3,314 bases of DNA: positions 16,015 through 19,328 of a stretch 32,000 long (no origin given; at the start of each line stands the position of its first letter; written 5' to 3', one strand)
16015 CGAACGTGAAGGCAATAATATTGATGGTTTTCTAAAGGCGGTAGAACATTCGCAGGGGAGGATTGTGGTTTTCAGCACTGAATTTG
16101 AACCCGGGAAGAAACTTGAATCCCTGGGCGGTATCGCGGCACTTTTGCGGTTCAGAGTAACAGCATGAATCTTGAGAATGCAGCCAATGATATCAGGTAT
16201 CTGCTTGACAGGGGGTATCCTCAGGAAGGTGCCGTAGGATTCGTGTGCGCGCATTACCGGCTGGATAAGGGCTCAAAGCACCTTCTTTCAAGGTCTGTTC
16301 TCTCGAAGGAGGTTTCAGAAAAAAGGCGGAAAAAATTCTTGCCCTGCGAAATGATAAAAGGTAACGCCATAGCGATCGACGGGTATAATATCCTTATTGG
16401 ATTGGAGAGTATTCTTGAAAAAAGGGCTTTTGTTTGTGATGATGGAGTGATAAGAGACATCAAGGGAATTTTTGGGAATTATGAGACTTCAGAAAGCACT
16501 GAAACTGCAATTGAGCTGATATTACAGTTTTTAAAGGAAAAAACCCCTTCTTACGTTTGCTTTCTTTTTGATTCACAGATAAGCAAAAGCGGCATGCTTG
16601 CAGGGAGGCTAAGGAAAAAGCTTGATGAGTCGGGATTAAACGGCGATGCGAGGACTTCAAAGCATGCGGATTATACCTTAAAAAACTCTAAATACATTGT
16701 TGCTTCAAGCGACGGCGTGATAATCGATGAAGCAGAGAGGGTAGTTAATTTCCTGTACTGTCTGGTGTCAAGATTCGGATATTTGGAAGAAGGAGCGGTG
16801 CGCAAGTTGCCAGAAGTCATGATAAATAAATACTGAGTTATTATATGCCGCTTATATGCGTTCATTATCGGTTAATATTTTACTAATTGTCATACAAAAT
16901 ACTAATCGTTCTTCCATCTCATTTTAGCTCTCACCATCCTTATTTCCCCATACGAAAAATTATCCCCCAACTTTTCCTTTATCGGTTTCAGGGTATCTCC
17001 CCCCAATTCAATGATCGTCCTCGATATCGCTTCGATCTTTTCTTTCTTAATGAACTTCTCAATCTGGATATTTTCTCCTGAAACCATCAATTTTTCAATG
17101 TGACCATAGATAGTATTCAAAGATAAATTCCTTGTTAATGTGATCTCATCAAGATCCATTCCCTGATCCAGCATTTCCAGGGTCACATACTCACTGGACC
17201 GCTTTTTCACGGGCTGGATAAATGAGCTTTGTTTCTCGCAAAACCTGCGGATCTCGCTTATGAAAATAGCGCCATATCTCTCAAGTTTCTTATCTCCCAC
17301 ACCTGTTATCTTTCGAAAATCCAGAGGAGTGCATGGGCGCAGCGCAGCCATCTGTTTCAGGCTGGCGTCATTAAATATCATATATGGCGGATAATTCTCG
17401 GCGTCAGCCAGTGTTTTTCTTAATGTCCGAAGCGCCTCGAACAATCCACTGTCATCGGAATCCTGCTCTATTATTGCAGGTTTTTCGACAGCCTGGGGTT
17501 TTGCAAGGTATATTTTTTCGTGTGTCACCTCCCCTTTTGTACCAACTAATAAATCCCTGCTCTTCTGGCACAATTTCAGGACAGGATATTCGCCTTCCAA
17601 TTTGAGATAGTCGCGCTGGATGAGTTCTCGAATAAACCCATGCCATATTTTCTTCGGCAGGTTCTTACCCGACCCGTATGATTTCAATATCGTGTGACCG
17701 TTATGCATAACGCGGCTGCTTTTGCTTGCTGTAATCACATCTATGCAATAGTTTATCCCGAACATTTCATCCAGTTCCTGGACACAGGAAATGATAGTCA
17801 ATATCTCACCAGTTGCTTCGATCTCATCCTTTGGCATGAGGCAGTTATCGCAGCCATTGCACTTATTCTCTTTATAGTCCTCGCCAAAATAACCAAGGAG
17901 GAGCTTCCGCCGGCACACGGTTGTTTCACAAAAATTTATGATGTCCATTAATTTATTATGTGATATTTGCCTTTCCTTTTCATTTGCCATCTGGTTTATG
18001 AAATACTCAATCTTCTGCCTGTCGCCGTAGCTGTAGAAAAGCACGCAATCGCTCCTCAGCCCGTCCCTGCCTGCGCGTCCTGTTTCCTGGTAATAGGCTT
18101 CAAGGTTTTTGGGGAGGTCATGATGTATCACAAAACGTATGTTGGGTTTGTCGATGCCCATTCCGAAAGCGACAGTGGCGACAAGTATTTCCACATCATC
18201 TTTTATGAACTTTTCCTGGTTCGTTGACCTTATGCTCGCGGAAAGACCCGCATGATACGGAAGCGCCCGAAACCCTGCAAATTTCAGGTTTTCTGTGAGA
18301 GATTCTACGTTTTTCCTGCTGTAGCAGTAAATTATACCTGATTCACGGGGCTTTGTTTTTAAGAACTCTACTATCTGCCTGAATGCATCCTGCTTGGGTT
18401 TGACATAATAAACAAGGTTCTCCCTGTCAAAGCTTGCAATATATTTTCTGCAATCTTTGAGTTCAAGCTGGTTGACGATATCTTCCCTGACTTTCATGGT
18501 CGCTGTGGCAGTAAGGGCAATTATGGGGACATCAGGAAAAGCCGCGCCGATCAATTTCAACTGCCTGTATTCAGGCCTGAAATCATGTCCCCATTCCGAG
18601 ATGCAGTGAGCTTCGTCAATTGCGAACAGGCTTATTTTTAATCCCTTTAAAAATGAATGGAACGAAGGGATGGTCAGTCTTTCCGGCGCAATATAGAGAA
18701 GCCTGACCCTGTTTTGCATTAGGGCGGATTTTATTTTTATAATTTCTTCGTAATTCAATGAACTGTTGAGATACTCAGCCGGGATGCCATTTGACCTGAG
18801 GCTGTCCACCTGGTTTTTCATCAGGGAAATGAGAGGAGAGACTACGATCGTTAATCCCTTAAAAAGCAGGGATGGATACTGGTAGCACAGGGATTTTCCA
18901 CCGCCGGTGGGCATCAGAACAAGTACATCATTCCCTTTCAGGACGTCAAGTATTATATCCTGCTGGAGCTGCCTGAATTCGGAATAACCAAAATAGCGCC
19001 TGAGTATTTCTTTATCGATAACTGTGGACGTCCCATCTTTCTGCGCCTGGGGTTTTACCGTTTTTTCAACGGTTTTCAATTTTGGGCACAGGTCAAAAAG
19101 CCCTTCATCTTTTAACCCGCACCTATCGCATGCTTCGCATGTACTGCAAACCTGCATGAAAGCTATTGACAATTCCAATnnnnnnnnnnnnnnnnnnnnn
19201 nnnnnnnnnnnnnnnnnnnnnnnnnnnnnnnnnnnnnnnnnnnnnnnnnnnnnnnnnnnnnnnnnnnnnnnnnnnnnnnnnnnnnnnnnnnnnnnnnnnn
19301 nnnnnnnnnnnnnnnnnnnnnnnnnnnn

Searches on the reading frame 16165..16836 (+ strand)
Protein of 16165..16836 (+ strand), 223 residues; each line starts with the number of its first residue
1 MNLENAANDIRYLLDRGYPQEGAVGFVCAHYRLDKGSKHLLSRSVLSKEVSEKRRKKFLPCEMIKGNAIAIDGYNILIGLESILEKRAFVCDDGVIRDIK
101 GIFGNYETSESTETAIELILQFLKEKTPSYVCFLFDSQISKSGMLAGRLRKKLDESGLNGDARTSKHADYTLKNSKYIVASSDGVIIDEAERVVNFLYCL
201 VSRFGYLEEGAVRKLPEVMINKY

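Call 10: search_protein_families(library=pfam, proteins=[window:16165-16836:+], max_evalue=0.01)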
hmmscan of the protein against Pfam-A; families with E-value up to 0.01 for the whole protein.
window:16165-16836:+ (223 aa): 2 families
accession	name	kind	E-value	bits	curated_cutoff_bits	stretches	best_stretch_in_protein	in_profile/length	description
PF18481.7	DUF5616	-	4e-46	157.3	27.6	1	62-197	2-138/140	Domain of unknown function (DUF5616)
PF04256.18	DUF434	-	3.9e-20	71.7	27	1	3-57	2-56/56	Protein of unknown function (DUF434)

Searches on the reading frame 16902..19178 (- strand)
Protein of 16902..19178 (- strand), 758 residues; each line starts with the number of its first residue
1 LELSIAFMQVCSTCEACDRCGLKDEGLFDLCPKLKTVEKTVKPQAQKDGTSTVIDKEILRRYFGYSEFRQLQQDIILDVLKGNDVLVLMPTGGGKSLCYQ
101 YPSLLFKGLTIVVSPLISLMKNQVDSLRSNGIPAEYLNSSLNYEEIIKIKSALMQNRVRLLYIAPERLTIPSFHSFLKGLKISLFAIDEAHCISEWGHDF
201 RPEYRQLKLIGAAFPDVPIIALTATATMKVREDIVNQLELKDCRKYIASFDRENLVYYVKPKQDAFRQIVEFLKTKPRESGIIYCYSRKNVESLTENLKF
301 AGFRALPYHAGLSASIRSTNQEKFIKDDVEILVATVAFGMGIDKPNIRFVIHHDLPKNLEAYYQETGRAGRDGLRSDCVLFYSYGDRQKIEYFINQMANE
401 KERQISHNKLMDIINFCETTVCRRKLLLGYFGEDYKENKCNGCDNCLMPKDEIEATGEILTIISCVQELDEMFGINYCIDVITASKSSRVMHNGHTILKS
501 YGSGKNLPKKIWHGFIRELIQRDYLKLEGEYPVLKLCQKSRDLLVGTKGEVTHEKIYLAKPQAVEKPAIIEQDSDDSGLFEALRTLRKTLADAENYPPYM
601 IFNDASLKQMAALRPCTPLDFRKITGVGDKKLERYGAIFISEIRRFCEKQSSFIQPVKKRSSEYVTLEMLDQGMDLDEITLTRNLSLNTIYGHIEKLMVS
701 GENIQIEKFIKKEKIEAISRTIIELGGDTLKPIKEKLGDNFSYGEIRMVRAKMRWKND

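Call 10: search_protein_families(library=pfam, proteins=[window:16902-19178:-], max_evalue=0.01)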
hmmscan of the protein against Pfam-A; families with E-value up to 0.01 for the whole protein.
window:16902-19178:- (758 aa): 8 families
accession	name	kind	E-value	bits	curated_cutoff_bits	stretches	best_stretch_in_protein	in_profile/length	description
PF14493.12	HTH_40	-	2.8e-26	92.1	27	1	663-750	2-89/89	Helix-turn-helix domain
PF09382.16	RQC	-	7.9e-25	87.3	23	1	450-548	2-101/114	RQC domain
PF00270.35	DEAD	-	9.7e-24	84.4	26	1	70-231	2-164/167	DEAD/DEAH box helicase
PF00271.37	Helicase_C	-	2e-23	83.2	23.5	1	266-373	3-110/110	Helicase conserved C-terminal domain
PF00570.28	HRDC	-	3.7e-20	72.1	23.8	1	578-643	3-68/68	HRDC domain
PF16124.10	RecQ_Zn_bind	-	1.3e-18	67.9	25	1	384-447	1-66/66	RecQ zinc-binding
PF04851.21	ResIII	-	0.00014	22.3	22.5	1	67-226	3-162/164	Type III restriction enzyme, res subunit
PF21220.3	RecQ-1-like_HTH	-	0.0029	18.2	27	1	669-710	10-51/51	RecQ-1-like, helix-turn-helix domain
